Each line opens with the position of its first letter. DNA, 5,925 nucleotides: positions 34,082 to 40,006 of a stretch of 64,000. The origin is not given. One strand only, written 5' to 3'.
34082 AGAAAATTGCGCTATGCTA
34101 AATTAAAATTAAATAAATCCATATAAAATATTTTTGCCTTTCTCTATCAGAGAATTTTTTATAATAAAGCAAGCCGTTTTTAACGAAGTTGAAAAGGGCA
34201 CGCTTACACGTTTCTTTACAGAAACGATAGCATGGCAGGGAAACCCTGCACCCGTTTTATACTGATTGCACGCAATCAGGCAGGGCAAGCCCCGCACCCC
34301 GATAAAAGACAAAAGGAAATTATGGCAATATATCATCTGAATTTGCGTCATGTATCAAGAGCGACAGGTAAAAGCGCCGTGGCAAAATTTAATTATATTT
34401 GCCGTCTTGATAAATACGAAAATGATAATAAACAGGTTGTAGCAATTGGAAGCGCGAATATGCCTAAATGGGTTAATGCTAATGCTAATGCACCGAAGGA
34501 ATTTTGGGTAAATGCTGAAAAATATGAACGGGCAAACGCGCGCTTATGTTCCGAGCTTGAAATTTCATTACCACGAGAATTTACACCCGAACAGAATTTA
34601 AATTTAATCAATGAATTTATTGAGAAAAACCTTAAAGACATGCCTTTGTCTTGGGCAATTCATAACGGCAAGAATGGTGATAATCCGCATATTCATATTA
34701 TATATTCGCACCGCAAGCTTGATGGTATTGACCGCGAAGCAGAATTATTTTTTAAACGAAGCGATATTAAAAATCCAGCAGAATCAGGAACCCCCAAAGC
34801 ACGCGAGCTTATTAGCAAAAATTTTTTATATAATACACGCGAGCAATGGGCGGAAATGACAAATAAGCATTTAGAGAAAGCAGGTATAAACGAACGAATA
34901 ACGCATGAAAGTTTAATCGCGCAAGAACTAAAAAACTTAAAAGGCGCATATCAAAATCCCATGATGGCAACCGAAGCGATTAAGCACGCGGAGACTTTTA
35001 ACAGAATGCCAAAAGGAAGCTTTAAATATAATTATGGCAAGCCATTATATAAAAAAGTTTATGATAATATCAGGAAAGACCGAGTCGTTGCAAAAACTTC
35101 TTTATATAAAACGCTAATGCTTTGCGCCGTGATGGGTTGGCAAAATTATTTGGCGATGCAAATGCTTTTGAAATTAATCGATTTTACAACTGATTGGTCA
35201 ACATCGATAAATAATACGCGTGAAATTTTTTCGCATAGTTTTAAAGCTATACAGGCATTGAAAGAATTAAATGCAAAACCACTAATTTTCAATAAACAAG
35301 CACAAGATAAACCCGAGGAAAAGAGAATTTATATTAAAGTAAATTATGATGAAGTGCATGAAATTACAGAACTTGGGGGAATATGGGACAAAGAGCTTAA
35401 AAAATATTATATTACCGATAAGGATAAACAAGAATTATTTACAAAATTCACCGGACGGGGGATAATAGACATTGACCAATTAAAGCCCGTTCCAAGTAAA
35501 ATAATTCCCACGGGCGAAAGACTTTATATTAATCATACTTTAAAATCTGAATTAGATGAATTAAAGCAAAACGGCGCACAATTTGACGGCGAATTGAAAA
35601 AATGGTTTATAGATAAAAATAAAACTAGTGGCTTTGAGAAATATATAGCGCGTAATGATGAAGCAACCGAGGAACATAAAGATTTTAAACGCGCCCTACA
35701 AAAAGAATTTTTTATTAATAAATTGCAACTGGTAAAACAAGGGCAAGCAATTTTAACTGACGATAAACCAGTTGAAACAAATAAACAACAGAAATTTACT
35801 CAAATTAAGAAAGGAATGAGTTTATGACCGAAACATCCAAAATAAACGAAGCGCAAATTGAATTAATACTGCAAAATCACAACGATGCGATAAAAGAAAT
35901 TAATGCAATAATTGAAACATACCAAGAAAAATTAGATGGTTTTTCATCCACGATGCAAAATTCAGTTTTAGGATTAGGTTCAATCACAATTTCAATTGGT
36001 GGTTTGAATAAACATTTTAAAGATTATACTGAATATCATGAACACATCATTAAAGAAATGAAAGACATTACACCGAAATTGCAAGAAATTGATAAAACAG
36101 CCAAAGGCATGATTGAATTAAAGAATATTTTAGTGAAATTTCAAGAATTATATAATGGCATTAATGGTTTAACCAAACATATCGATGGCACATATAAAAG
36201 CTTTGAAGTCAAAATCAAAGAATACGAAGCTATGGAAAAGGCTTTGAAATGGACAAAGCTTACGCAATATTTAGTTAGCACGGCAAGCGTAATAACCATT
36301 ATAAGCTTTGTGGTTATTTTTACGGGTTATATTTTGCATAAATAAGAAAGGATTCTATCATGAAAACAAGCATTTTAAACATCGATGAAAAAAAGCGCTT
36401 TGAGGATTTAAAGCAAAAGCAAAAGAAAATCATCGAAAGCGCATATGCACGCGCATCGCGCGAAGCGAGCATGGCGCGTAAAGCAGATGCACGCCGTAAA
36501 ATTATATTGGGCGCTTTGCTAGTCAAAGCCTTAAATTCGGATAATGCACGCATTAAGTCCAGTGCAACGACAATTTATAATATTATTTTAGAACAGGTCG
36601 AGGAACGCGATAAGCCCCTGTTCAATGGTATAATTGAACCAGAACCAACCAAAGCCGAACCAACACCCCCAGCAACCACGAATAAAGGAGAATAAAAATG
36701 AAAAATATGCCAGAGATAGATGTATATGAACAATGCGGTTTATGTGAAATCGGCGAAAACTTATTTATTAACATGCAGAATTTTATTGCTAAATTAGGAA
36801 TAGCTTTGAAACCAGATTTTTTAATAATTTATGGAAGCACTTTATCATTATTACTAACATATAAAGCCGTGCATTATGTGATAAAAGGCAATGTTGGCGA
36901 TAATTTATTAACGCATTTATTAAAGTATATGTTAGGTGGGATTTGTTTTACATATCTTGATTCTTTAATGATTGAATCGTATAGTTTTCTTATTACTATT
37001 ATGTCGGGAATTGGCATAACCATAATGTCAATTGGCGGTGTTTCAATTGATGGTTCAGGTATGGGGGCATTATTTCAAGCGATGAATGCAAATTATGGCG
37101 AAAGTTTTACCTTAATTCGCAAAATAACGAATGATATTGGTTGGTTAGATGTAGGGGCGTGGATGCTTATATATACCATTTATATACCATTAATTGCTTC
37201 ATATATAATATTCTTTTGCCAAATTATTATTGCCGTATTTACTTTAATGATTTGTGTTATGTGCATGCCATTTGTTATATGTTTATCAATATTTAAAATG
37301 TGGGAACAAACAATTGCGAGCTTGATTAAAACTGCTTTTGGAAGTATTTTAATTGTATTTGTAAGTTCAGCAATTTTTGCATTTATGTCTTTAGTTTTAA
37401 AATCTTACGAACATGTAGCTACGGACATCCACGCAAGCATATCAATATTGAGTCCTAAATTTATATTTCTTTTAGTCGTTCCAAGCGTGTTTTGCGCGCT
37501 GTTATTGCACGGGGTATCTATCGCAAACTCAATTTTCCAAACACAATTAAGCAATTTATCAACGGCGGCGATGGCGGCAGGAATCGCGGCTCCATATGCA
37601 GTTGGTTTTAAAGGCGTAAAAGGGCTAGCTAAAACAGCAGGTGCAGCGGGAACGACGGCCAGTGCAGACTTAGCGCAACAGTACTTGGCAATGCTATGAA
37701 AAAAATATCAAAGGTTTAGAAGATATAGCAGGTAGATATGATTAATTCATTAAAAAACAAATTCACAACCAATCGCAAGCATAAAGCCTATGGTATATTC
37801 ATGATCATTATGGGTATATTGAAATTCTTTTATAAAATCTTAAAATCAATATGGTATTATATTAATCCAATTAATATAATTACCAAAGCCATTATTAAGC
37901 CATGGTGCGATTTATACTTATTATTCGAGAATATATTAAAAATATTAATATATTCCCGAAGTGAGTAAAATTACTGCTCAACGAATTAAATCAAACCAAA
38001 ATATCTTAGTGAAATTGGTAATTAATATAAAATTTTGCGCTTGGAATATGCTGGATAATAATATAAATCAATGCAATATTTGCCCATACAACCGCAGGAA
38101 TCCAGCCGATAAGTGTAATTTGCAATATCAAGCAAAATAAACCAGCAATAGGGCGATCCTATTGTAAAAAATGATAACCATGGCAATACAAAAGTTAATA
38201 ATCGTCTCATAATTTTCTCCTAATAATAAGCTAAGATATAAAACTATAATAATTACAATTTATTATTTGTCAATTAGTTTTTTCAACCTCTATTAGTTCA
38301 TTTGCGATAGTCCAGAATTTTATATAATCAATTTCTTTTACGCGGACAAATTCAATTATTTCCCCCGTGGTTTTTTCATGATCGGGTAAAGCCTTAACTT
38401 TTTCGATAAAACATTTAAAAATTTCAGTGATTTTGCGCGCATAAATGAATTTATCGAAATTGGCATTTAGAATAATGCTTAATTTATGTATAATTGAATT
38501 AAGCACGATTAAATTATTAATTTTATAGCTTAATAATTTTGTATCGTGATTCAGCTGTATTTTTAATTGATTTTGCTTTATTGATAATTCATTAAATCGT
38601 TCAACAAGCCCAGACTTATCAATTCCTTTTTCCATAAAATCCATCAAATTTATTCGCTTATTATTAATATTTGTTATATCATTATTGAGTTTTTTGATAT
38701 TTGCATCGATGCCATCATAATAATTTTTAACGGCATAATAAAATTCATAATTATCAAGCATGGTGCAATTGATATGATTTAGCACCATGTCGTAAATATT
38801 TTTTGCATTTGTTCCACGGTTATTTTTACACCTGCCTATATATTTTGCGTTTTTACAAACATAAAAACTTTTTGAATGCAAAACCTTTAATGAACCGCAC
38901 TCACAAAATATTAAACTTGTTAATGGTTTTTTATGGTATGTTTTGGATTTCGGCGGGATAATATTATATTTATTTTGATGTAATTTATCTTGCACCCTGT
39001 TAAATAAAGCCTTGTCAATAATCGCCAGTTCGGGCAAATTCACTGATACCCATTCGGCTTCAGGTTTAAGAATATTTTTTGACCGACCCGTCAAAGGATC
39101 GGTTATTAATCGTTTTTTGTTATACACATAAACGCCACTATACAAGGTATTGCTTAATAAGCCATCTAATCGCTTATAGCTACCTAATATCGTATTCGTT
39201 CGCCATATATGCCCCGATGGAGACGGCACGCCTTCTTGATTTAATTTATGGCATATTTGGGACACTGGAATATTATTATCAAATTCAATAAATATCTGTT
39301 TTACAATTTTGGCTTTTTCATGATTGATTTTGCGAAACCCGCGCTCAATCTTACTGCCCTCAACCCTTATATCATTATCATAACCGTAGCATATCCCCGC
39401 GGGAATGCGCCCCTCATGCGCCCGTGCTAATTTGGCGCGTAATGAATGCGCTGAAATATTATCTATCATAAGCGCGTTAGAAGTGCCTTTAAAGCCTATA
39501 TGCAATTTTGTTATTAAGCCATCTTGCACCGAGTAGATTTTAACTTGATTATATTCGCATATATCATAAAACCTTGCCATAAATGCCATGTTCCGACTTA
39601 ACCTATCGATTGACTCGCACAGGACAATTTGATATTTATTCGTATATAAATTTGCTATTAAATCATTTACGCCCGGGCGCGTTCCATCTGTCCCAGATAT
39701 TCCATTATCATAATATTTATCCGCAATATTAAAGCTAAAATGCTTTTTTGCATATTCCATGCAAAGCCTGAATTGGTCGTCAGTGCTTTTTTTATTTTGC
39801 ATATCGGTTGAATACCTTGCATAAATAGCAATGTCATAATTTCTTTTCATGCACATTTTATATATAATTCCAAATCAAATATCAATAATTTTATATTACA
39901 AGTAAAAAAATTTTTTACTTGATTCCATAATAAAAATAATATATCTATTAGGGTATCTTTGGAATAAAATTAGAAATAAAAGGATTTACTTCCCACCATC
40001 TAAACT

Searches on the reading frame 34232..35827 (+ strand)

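Call 61: search_protein_families(library=pfam, proteins=[window:34232-35827:+], max_evalue=0.001)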
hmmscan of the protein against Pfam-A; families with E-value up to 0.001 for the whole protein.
window:34232-35827:+ (531 aa): 3 families
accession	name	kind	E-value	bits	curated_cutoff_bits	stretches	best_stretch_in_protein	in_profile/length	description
PF03389.21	MobA_MobL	-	8.7e-28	98.1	26.7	1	66-234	28-207/224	MobA/MobL family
PF18974.5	DUF5710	-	5.5e-11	42.4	26.5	1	365-406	1-42/44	Domain of unknown function (DUF5710)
PF03432.20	Relaxase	-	1.9e-05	25.4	24.6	1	68-164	9-104/132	MobA/VirD2-like, nuclease domain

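Call 62: search_protein_families(library=padloc, proteins=[window:34232-35827:+], max_evalue=0.00001)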
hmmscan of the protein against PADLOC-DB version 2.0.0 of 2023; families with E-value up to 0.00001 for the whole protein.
window:34232-35827:+ (531 aa): 1 family
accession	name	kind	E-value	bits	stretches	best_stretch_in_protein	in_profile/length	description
PDLC02877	DpdH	-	2.7e-31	107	1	31-221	1-193/308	DpdH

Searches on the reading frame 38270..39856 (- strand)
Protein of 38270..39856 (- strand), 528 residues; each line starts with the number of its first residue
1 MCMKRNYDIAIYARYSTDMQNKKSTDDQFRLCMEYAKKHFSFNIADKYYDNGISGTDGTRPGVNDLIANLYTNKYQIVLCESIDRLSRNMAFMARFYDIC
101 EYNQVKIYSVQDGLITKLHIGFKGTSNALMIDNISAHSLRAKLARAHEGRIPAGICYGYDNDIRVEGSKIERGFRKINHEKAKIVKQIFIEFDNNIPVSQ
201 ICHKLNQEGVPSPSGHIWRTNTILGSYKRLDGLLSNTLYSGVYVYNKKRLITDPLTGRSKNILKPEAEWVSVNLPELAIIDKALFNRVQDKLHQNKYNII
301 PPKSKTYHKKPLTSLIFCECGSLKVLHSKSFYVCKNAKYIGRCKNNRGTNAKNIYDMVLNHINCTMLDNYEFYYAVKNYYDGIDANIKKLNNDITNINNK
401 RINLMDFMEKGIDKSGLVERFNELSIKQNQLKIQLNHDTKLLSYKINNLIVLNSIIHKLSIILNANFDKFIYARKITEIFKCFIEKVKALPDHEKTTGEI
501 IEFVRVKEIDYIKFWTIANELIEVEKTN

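Call 61: search_protein_families(library=pfam, proteins=[window:38270-39856:-], max_evalue=0.001)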
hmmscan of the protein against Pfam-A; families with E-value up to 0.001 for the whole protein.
window:38270-39856:- (528 aa): 3 families
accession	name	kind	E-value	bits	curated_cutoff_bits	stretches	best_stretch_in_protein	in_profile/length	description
PF00239.26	Resolvase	-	3.6e-21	76.2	23.3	1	9-150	1-144/145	Resolvase, N terminal domain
PF07508.19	Recombinase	-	4e-19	69.2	21.1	1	180-295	2-102/102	Recombinase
PF13408.12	Zn_ribbon_recom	-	0.00041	21.1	25.3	1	311-363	1-58/58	Recombinase zinc beta ribbon domain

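Call 62: search_protein_families(library=padloc, proteins=[window:38270-39856:-], max_evalue=0.00001)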
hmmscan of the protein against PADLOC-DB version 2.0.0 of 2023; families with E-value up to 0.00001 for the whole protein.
window:38270-39856:- (528 aa): 0 families
